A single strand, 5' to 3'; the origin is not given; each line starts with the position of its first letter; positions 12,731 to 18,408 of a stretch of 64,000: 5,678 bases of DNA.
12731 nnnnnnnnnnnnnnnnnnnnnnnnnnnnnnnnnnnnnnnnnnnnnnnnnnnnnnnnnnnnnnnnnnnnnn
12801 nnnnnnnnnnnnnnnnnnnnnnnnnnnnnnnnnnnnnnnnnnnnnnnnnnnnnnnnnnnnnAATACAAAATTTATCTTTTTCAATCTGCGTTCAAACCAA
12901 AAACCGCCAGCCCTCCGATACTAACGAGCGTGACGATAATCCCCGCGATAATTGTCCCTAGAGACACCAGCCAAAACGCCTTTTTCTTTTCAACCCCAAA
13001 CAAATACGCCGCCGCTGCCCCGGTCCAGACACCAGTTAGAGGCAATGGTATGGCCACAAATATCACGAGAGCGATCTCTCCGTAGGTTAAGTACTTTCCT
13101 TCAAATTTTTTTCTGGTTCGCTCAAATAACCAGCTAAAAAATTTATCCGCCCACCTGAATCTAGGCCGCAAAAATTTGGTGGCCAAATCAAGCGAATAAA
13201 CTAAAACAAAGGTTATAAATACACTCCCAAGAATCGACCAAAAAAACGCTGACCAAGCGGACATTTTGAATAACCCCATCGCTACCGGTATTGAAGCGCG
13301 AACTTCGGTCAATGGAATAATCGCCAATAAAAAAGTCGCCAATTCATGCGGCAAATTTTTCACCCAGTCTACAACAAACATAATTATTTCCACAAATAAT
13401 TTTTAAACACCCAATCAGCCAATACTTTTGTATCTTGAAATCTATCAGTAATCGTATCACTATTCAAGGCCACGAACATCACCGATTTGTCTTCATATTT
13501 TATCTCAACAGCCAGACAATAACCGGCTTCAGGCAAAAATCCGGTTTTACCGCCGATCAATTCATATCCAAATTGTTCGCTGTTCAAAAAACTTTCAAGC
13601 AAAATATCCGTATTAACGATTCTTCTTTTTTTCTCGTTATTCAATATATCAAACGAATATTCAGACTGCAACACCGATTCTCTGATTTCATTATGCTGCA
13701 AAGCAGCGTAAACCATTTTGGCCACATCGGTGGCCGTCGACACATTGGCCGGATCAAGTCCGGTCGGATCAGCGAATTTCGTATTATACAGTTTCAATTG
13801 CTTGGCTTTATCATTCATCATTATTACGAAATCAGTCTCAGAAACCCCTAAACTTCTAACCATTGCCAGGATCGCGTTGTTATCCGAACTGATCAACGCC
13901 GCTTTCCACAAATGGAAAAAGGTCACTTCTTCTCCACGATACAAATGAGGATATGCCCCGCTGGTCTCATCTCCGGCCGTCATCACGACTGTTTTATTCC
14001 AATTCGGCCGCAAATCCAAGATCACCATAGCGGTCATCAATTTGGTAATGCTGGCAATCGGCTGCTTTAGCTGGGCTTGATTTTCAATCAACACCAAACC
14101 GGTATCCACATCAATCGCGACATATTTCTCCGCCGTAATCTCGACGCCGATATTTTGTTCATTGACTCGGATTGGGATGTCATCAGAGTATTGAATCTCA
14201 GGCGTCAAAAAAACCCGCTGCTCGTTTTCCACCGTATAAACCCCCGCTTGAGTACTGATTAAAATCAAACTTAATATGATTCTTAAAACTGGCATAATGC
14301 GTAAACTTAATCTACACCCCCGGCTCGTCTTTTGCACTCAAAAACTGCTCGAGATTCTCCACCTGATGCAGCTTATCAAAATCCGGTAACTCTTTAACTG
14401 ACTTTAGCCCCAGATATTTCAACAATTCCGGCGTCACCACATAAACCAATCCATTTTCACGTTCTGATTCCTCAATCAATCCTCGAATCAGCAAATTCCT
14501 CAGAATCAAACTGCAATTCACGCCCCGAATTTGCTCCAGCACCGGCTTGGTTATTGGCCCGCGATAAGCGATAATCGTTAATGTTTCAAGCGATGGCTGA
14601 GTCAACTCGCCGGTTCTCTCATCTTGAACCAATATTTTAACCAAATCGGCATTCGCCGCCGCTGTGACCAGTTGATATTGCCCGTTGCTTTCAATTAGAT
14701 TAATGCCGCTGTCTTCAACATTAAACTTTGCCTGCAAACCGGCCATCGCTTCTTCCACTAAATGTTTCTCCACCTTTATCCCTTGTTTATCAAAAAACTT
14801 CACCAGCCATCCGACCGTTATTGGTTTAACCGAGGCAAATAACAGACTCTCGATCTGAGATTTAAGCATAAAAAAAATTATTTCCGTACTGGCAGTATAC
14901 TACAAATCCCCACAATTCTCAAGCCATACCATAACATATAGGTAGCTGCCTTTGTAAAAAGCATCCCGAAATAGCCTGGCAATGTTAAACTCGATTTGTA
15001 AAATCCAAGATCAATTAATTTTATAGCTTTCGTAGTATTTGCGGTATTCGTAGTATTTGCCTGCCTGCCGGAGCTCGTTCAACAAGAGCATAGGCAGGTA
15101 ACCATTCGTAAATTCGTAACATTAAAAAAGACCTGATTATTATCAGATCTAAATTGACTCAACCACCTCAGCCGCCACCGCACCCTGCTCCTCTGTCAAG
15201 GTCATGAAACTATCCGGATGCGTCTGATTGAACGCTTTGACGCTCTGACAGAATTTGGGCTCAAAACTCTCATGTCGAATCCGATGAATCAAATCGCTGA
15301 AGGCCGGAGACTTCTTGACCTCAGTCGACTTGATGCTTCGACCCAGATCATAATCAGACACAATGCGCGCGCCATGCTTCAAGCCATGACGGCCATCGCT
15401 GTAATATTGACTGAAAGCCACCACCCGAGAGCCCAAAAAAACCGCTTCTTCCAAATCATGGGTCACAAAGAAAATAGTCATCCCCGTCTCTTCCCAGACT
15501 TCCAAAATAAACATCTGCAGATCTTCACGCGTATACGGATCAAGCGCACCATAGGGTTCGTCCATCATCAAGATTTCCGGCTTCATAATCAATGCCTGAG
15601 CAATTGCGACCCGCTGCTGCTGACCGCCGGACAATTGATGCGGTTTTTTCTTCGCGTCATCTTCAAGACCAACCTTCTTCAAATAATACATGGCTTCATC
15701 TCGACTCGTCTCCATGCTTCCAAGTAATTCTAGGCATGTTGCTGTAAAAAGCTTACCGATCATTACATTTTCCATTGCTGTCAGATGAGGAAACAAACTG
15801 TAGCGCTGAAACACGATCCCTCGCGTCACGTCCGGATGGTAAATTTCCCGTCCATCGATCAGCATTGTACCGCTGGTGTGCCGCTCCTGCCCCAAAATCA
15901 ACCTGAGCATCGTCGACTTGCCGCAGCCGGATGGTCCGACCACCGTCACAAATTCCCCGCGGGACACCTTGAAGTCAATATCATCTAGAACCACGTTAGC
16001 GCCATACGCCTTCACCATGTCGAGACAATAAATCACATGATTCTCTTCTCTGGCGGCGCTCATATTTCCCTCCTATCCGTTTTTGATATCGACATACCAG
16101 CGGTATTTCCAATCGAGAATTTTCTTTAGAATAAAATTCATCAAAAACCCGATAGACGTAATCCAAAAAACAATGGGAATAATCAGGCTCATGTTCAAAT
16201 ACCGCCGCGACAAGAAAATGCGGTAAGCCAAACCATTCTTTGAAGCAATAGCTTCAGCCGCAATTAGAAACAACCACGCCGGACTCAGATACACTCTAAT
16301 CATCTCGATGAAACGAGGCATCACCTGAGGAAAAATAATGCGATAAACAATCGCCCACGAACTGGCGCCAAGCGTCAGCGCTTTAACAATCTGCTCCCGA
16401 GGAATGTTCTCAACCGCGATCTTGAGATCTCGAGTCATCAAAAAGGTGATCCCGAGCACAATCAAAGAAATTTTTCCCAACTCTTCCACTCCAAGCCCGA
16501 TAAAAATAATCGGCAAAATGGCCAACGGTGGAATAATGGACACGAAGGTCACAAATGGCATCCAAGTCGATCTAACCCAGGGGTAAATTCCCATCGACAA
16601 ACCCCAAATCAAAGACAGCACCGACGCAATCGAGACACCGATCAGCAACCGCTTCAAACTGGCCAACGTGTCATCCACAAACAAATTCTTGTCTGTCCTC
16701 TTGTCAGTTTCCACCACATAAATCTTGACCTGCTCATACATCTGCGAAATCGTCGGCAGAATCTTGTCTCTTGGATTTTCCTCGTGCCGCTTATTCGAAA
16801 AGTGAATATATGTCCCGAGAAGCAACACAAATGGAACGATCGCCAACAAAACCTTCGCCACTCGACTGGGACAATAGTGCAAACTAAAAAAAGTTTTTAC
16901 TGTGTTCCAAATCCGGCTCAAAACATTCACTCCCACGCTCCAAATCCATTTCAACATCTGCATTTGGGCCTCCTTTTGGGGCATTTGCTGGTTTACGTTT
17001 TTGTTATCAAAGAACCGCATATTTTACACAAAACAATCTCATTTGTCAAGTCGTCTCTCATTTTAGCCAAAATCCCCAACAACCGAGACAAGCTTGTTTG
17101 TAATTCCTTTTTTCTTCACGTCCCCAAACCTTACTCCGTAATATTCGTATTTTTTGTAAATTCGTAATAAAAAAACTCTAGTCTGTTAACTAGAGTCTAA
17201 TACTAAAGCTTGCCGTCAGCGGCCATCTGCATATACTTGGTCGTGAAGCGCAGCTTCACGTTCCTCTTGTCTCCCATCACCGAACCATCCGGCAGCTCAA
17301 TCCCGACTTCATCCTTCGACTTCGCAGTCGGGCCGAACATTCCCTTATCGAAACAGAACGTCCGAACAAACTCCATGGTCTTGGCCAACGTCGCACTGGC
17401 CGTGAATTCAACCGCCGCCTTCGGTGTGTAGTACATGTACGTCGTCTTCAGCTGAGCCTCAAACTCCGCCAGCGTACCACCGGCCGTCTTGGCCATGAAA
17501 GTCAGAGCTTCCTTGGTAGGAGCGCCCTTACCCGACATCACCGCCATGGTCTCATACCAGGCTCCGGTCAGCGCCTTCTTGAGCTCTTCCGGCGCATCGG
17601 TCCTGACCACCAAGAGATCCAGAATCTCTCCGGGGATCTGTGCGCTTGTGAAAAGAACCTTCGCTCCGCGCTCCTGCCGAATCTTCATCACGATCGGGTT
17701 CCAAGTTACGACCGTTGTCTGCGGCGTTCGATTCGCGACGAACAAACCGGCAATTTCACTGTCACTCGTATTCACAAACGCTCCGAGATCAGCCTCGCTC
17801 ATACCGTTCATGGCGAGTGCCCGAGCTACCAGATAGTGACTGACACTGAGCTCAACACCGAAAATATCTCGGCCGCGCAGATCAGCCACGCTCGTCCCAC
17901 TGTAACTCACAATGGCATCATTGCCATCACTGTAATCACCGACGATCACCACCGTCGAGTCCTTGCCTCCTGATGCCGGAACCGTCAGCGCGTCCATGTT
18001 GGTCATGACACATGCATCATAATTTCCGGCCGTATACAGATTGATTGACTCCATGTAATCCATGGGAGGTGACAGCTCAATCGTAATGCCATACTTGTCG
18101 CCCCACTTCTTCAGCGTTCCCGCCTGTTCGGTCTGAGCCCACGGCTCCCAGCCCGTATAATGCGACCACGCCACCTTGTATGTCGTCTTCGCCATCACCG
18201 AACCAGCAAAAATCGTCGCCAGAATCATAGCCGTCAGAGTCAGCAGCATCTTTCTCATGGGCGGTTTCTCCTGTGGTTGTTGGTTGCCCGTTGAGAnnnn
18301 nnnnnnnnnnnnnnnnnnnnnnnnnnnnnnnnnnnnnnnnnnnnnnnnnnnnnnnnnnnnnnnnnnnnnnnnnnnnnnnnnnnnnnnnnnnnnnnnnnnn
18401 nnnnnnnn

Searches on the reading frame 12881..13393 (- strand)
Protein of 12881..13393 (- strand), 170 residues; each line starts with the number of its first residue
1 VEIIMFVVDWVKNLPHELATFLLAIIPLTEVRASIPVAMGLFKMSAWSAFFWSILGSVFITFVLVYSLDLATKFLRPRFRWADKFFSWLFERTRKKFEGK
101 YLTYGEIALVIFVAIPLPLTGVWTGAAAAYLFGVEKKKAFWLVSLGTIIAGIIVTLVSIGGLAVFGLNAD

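Call 90: search_protein_families(library=pfam, proteins=[window:12881-13393:-], max_evalue=0.001)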
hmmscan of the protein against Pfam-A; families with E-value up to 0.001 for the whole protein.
window:12881-13393:- (170 aa): 2 families
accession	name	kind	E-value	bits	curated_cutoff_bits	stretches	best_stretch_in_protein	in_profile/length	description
PF06695.16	Sm_multidrug_ex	-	3.6e-30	105.5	30.7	1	30-153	1-121/121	Putative small multi-drug export protein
PF09335.16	VTT_dom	-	6.4e-05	23.9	33.9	1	18-69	72-122/123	VTT domain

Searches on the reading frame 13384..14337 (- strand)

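Call 38: search_protein_families(library=pfam, proteins=[window:13384-14337:-], max_evalue=0.00001)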
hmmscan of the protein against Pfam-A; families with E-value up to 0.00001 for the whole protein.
window:13384-14337:- (317 aa): 2 families
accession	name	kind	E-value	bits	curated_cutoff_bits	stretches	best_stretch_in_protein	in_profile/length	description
PF00768.25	Peptidase_S11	-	8.3e-43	147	27.6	1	66-294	9-238/239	D-alanyl-D-alanine carboxypeptidase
PF13354.11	Beta-lactamase2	-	1.3e-07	31.6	22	1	74-239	4-171/214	Beta-lactamase enzyme family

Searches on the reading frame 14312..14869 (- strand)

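Call 90: search_protein_families(library=pfam, proteins=[window:14312-14869:-], max_evalue=0.001)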
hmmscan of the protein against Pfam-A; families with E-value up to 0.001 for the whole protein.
window:14312-14869:- (185 aa): 1 family
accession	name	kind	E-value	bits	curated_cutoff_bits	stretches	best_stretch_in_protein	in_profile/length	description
PF04079.22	SMC_ScpB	-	2e-40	138.4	27.4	1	5-163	2-159/160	Segregation and condensation complex subunit ScpB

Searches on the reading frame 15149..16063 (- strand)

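Call 38: search_protein_families(library=pfam, proteins=[window:15149-16063:-], max_evalue=0.00001)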
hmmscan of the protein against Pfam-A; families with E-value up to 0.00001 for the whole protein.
window:15149-16063:- (304 aa): 1 family
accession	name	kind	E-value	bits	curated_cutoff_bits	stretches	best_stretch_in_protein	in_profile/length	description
PF00005.33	ABC_tran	-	4.5e-35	121.7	25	1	26-170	1-135/137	ABC transporter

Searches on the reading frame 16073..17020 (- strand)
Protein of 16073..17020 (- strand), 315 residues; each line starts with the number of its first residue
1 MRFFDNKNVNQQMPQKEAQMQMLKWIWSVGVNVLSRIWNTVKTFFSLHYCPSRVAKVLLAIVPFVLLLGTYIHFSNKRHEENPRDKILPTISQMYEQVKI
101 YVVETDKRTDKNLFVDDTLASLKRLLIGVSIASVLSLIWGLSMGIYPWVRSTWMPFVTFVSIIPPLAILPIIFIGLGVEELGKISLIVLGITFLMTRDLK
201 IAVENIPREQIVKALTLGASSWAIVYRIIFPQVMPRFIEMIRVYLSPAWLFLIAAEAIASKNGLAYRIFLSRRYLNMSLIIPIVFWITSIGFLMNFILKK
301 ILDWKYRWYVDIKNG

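Call 38: search_protein_families(library=pfam, proteins=[window:16073-17020:-], max_evalue=0.00001)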
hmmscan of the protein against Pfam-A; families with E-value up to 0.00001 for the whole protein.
window:16073-17020:- (315 aa): 1 family
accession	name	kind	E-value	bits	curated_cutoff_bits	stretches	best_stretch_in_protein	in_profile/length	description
PF00528.27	BPD_transp_1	-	4.1e-19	69.5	26.4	1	136-301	5-174/184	Binding-protein-dependent transport system inner membrane component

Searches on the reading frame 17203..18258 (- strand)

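Call 37: search_protein_families(library=pfam, proteins=[window:17203-18258:-], max_evalue=0.00001)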
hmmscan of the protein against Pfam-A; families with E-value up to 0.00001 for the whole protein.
window:17203-18258:- (351 aa): 1 family
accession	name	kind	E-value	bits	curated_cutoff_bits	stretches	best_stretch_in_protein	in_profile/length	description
PF12974.12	Phosphonate-bd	-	6.1e-07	29.5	27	1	51-235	22-214/242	ABC transporter, phosphonate, periplasmic substrate-binding protein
